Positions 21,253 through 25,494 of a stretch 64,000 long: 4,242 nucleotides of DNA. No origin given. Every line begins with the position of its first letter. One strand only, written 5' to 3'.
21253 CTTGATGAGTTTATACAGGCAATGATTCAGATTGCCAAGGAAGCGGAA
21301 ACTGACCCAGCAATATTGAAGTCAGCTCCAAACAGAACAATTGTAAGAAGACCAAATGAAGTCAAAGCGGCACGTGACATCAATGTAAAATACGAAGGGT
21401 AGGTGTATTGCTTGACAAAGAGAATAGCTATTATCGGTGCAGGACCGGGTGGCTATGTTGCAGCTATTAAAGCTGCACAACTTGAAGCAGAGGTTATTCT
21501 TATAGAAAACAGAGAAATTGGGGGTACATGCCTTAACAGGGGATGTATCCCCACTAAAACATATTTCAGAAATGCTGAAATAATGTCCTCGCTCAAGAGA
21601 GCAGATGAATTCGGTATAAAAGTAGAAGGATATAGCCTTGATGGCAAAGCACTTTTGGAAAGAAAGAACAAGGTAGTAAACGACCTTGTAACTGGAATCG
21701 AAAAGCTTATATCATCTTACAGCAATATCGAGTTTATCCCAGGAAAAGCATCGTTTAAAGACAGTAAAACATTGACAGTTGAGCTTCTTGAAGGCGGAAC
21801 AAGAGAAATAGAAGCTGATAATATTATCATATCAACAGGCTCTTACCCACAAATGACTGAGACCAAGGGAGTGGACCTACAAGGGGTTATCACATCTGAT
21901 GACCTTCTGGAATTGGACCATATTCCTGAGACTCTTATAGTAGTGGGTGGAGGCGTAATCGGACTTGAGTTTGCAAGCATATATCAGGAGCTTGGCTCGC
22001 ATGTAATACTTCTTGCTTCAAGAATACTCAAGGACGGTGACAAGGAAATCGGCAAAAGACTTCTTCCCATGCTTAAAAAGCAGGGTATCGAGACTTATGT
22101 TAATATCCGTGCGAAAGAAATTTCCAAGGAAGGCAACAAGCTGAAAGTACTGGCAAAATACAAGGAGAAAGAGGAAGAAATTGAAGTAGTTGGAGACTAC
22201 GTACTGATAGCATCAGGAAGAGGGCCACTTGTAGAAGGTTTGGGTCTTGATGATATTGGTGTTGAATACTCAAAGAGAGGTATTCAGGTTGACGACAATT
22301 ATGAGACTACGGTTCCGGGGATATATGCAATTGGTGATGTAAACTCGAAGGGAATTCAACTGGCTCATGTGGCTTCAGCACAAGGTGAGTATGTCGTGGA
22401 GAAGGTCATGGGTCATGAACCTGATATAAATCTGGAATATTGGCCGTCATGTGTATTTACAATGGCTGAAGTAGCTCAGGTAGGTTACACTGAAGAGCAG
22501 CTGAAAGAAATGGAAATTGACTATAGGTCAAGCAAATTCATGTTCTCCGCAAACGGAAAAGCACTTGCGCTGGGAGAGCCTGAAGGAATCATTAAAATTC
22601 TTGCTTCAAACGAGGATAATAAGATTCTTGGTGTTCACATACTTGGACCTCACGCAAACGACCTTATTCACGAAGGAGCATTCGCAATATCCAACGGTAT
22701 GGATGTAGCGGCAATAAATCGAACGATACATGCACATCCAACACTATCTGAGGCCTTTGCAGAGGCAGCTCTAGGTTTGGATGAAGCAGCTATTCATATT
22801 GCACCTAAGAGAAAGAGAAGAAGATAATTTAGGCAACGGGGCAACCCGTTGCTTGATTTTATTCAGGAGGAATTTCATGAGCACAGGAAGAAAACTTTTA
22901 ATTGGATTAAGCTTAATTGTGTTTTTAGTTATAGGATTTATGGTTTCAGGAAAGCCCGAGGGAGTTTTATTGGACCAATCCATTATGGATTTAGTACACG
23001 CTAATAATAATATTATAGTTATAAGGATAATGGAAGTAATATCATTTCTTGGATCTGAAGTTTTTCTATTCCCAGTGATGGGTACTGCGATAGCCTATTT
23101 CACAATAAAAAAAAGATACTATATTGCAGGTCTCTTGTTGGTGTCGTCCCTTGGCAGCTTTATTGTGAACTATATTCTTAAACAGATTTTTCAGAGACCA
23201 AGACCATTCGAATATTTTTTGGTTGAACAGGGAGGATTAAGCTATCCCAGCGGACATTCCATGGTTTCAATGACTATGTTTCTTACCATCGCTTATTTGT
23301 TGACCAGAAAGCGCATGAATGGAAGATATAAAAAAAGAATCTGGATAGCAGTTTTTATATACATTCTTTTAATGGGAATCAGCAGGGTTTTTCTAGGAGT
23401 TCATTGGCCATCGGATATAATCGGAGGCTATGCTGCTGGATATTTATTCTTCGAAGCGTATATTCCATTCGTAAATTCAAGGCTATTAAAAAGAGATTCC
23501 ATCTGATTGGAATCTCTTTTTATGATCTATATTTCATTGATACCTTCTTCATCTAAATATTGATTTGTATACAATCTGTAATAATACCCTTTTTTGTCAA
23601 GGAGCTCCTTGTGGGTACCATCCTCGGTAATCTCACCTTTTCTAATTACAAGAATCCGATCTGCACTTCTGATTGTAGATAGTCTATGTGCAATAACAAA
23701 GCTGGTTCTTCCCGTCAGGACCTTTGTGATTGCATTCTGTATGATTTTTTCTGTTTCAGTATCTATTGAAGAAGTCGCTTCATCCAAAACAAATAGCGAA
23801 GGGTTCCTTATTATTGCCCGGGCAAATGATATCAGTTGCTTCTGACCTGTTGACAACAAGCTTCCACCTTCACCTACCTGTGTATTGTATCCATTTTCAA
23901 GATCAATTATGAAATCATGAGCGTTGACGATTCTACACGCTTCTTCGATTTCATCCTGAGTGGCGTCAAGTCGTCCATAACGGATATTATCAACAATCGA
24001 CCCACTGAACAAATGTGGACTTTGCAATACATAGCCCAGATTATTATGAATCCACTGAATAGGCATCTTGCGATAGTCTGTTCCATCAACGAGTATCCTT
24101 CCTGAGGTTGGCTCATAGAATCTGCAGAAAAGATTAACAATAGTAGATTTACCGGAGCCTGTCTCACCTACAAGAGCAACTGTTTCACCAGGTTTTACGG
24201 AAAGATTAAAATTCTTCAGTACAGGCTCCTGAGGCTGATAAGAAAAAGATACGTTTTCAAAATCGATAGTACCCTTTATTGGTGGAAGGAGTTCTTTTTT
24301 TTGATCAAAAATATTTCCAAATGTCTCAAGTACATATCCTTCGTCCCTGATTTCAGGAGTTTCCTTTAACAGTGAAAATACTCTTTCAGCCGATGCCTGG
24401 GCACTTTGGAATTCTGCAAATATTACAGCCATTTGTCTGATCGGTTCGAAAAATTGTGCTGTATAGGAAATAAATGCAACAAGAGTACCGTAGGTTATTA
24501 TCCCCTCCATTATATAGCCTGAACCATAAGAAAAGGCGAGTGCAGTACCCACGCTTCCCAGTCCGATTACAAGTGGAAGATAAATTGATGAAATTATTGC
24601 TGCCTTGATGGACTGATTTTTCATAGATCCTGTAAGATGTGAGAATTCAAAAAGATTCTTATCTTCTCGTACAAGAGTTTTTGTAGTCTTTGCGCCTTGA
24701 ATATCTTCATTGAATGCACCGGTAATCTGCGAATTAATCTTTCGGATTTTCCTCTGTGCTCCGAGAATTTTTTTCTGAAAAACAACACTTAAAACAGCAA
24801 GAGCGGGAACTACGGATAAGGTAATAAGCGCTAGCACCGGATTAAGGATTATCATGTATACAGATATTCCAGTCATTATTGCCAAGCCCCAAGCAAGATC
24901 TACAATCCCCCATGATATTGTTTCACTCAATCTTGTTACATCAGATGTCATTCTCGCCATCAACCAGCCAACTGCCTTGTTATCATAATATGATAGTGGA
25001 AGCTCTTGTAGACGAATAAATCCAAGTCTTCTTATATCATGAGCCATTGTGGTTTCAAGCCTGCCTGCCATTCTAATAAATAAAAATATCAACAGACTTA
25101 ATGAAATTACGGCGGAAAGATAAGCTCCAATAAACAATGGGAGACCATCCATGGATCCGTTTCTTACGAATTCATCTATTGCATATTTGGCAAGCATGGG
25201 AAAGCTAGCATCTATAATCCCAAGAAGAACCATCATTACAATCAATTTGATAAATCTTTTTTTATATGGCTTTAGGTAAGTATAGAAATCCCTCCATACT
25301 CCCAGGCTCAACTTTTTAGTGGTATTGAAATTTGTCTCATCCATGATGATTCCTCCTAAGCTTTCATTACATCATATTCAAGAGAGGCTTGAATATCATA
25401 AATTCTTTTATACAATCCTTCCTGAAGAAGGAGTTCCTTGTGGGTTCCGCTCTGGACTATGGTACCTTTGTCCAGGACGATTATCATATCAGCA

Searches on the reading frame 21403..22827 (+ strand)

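Call 6: search_protein_families(library=ncbifam, proteins=[window:21403-22827:+])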
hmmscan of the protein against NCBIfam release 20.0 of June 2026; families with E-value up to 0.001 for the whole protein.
window:21403-22827:+ (474 aa): 66 families (the best 25 are shown)
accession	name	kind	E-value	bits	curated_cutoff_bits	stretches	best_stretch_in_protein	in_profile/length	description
TIGR01350.1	lipoamide_DH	equivalog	5.7e-147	490.1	408.8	1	8-466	4-461/461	dihydrolipoyl dehydrogenase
TIGR02053.1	MerA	equivalog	7.7e-110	368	454.45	1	7-459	2-453/465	mercury(II) reductase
NF003585.0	PRK05249.1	equivalog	3.1e-94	316.2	465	1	8-457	9-455/464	Si-specific NAD(P)(+) transhydrogenase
NF004943.0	PRK06292.2-1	equivalog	2.4e-89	300.2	432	1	8-457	6-453/456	dihydrolipoyl dehydrogenase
NF005883.0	PRK07845.1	equivalog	9.9e-88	295.1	479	1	6-459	3-459/466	NAD(P)H-quinone dehydrogenase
NF004776.0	PRK06116.1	equivalog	1.3e-87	294.7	480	1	9-452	8-446/450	glutathione-disulfide reductase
NF004991.0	PRK06370.1-3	subfamily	1.8e-87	294.1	620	1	8-456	38-484/509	FAD-containing oxidoreductase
NF004947.0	PRK06292.2-5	equivalog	2.3e-86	290.6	592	1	8-461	6-460/474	dihydrolipoyl dehydrogenase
NF004946.0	PRK06292.2-4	subfamily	3.1e-86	290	634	1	9-458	7-469/487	dihydrolipoyl dehydrogenase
NF010311.1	PRK13748.1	subfamily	1.1e-83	282.1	600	1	6-453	98-542/560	mercury(II) reductase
NF004992.0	PRK06370.1-4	equivalog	1.2e-82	277.8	629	1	10-452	9-448/459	FAD-containing oxidoreductase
NF004945.0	PRK06292.2-3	equivalog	6.6e-81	272.5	494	1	8-452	6-445/457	dihydrolipoyl dehydrogenase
NF005884.0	PRK07846.1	equivalog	2.5e-78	263.7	501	1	8-460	6-452/454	mycothione reductase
TIGR01424.1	gluta_reduc_2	equivalog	5.1e-76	256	606.05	1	10-452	7-442/446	glutathione-disulfide reductase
NF004939.0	PRK06292.1-1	equivalog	1.2e-71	241.8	435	1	7-457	7-456/476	dihydrolipoyl dehydrogenase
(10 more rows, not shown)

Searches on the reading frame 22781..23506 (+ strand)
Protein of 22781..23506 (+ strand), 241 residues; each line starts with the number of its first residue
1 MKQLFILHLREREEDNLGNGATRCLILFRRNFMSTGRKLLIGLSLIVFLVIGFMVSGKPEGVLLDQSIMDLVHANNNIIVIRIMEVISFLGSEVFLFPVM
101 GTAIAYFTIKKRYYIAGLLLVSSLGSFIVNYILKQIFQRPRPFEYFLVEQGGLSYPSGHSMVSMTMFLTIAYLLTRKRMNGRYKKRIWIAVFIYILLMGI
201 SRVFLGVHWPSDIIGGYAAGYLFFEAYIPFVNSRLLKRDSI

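Call 6: search_protein_families(library=ncbifam, proteins=[window:22781-23506:+])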
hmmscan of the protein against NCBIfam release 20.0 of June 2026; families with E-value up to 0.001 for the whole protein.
window:22781-23506:+ (241 aa): 3 families
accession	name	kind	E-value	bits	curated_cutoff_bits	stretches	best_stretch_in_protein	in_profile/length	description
NF047884.1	UdeprDiPSep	equivalog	3e-17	63.1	250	1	45-220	5-176/188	undecaprenyl-diphosphatase SepP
NF008813.0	PRK11837.1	equivalog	8.7e-10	38.8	229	1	120-220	65-161/202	undecaprenyl-diphosphate phosphatase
NF007975.0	PRK10699.1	equivalog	7.3e-09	35.4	261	1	144-215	148-214/254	phosphatidylglycerophosphatase B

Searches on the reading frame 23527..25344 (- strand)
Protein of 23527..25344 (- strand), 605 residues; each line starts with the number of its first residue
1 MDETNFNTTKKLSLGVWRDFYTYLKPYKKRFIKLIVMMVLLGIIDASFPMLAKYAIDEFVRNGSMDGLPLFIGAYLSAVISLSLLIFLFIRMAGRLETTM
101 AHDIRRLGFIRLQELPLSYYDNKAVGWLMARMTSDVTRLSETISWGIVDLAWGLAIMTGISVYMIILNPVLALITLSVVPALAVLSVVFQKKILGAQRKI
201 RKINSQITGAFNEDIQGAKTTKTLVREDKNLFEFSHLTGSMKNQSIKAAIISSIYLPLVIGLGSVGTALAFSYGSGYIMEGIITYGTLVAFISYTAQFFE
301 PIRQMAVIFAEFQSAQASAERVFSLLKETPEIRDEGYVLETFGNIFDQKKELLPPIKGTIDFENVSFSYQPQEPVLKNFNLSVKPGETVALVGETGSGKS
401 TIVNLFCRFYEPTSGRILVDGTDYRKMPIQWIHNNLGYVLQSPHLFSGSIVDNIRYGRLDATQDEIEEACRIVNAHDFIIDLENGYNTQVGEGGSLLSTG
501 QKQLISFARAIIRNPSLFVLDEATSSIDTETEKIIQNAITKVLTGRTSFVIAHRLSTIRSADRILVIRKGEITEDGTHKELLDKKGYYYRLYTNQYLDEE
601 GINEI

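Call 6: search_protein_families(library=ncbifam, proteins=[window:23527-25344:-])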
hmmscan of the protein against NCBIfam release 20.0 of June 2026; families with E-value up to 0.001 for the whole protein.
window:23527-25344:- (605 aa): 187 families (the best 25 are shown)
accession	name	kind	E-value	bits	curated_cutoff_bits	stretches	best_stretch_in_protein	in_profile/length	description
NF052233.1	CphA_assoc_ABC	equivalog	1e-124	417.6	880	1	93-597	254-745/766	cyanophycin metabolism-associated ABC transporter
TIGR02203.1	MsbA_lipidA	equivalog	6.8e-123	411.1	602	1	17-596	2-570/572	lipid A export permease/ATP-binding protein MsbA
TIGR00958.1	3a01208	subfamily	4.9e-120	401.9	874.6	1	20-591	152-710/711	antigen peptide transporter 2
TIGR02204.1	MsbA_rel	hypoth_equivalog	6.4e-117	391.6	780.4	1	18-595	7-575/576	ABC transporter, permease/ATP-binding protein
TIGR01846.1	type_I_sec_HlyB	subfamily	3e-105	353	725.55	1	20-595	130-692/694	type I secretion system permease/ATPase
NF045513.1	HepA_fam_ABC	equivalog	7.2e-103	345.1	725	1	88-596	114-610/610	heterocyst formation ABC transporter subunit HepA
TIGR03796.1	NHLM_micro_ABC1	equivalog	1.5e-102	344.1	853.3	1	13-591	138-708/710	NHLP family bacteriocin export ABC transporter peptidase/permease/ATPase subunit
NF008381.0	PRK11176.1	equivalog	1.7e-101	340.4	867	1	14-596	10-580/582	lipid A ABC transporter ATP-binding protein/permease MsbA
NF010178.0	PRK13657.1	equivalog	1.8e-98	330.5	733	1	21-600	11-575/588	glucan ABC transporter ATP-binding protein/ permease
NF008056.1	PRK10790.1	equivalog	2.5e-91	307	746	1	20-600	14-580/584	SmdB family multidrug efflux ABC transporter permease/ATP-binding protein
TIGR03375.1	type_I_sec_LssB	subfamily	2.1e-88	297.4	693.1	1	20-584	140-691/696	type I secretion system permease/ATPase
TIGR01193.1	bacteriocin_ABC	subfamily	4e-85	286.8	523.85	1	18-594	145-708/708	peptide cleavage/export ABC transporter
TIGR03797.1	NHLM_micro_ABC2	equivalog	1.6e-84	284.7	709.4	1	21-595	128-685/686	NHLP bacteriocin export ABC transporter permease/ATPase subunit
NF008055.0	PRK10789.1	equivalog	2.7e-81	273.8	845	1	23-598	10-574/590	SmdA family multidrug ABC transporter permease/ATP-binding protein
NF000475.1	tet_ABC_46_B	exception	2.8e-79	267.2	1250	1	27-592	14-571/578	tetracycline efflux ABC transporter Tet(46) subunit B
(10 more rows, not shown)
